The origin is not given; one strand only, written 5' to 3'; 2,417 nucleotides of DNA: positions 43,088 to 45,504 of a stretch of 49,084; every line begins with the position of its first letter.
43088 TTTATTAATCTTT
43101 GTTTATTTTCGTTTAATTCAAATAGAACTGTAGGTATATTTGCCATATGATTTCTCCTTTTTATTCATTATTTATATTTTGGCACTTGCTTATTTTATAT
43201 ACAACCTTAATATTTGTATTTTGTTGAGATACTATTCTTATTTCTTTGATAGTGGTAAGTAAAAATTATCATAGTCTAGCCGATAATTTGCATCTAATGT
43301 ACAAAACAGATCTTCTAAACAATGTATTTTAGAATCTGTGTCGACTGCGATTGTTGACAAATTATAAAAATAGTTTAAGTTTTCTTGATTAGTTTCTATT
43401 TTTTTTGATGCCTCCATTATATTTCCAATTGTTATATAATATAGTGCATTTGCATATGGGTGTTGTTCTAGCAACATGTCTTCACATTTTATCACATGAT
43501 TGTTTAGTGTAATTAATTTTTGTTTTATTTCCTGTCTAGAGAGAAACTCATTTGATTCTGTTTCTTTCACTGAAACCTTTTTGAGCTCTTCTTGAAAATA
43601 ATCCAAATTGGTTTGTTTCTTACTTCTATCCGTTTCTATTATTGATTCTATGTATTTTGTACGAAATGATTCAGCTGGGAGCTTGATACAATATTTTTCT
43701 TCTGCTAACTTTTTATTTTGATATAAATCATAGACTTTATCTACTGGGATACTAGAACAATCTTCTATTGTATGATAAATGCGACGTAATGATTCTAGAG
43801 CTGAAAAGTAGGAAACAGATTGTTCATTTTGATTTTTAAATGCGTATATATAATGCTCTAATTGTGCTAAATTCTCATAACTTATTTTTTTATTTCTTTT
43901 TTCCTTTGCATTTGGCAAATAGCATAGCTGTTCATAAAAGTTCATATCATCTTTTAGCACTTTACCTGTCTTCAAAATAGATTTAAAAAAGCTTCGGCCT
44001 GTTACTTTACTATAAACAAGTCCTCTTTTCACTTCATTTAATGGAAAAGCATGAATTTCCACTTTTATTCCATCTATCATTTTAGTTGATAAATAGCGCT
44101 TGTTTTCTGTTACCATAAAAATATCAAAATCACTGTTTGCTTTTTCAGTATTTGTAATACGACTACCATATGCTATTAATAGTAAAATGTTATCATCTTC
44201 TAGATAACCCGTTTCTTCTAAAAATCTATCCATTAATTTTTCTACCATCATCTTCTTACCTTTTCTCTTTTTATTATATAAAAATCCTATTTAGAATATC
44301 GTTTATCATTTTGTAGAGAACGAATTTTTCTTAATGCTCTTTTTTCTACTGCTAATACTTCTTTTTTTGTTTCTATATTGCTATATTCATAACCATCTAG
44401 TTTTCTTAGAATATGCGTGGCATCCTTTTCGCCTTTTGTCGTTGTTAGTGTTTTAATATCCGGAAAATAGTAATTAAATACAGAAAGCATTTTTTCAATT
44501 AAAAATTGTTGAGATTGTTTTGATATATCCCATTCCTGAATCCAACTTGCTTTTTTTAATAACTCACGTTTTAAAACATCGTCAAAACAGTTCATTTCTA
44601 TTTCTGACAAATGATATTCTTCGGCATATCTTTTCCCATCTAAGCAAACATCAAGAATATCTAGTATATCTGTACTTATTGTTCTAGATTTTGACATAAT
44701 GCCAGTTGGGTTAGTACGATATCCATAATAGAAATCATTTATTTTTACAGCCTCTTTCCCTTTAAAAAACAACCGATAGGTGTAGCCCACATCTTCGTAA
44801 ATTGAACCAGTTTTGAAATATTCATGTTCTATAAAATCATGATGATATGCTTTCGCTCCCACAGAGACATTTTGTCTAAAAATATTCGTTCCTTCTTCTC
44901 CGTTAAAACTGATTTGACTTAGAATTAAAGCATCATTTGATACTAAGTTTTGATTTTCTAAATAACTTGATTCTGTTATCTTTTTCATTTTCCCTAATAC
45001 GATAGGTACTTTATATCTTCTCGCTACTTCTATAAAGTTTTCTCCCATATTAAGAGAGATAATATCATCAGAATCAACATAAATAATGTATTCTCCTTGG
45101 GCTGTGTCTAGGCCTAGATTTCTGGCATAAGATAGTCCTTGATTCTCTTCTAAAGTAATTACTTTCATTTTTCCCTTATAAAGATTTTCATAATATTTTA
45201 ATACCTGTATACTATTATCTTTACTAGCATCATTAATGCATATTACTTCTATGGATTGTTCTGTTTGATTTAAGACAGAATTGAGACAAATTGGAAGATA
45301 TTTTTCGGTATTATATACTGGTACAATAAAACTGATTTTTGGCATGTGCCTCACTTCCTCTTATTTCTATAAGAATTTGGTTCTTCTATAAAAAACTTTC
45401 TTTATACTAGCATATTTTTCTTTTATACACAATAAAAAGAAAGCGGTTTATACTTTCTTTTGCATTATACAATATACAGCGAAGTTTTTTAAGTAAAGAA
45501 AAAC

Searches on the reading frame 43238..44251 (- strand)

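Call 3: search_protein_families(library=pfam, proteins=[window:43238-44251:-], max_evalue=0.1)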
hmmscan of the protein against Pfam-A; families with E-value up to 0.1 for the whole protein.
window:43238-44251:- (337 aa): 3 families
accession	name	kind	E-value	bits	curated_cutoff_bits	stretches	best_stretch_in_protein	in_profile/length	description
PF18765.7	Polbeta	-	5.8e-07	30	26.9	1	18-101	8-89/93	Polymerase beta, Nucleotidyltransferase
PF01909.29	NTP_transf_2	-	0.00081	20.2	21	1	22-72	14-47/93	Nucleotidyltransferase domain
PF22600.2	MTPAP-like_central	-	0.017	15.7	27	1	25-80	42-71/139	Poly(A) RNA polymerase, mitochondrial-like, central palm domain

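Call 4: search_protein_families(library=ncbifam, proteins=[window:43238-44251:-], max_evalue=0.1)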
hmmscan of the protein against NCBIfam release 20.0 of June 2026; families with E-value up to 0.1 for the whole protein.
window:43238-44251:- (337 aa): 2 families
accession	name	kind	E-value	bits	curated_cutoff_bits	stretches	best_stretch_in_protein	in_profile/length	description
NF051895.1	anti_phage_HalB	equivalog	2e-06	27.5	190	1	25-150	2-114/211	anti-phage Hailong system nucleotidyltransferase HalB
NF047752.1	MntA_antitoxin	equivalog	1.2e-05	25.1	60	1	19-107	4-89/106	type VII toxin-antitoxin system MntA family adenylyltransferase antitoxin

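Call 7: search_protein_families(library=padloc, proteins=[window:43238-44251:-], max_evalue=0.1)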
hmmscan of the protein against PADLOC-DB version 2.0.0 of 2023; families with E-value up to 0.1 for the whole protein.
window:43238-44251:- (337 aa): 3 families
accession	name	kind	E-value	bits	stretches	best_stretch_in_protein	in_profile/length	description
PDLC04903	PDC-S09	-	0.0013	17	1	3-55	7-59/108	-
PDLC04372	PDC-M05A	-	0.0092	14.3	1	19-53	73-107/167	-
PDLC04907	PDC-S09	-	0.021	12.9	1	20-53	25-60/114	-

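Call 8: search_protein_families(library=phrogs, proteins=[window:43238-44251:-], max_evalue=0.1)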
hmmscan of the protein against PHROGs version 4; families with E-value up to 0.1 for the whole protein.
window:43238-44251:- (337 aa): 1 family
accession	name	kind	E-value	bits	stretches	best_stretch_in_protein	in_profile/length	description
phrog_24076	-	unknown function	0.0021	18.5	1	21-141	2-113/229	-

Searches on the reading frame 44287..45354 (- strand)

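Call 7: search_protein_families(library=padloc, proteins=[window:44287-45354:-], max_evalue=0.1)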
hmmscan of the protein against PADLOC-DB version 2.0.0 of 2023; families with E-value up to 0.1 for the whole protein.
window:44287-45354:- (355 aa): 0 families

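Call 8: search_protein_families(library=phrogs, proteins=[window:44287-45354:-], max_evalue=0.1)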
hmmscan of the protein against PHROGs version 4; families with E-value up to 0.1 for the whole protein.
window:44287-45354:- (355 aa): 10 families
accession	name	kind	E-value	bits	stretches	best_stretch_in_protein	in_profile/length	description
phrog_841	-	moron, auxiliary metabolic gene and host takeover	4.4e-17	63.5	1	5-132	2-131/309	GtrB-like O-antigen conversion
phrog_22739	-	moron, auxiliary metabolic gene and host takeover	7e-13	49.3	1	4-123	1-121/327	GtrB-like O-antigen conversion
phrog_22088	-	unknown function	2.7e-11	44.1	1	7-122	62-179/377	-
phrog_8858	-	moron, auxiliary metabolic gene and host takeover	9.8e-05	22.3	1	62-218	48-193/395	glycosyltransferase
phrog_34335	-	moron, auxiliary metabolic gene and host takeover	0.00012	21.7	1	6-97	2-95/825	GtrB glycosyltransferase for O-antigen conversion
phrog_14775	-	moron, auxiliary metabolic gene and host takeover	0.004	17.8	1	54-100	29-76/203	glycosyltransferase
phrog_842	-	other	0.0088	16.8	1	52-212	41-195/270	beta-glucosyl-HMC-alpha-glucosyltransferase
phrog_29879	-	moron, auxiliary metabolic gene and host takeover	0.018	15.5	1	6-111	5-116/239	galactosyl transferase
phrog_9549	-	moron, auxiliary metabolic gene and host takeover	0.043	14.7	1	17-112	13-108/221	glycosyltransferase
phrog_2456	-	moron, auxiliary metabolic gene and host takeover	0.082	13.5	0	14-94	12-85/239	glycosyltransferase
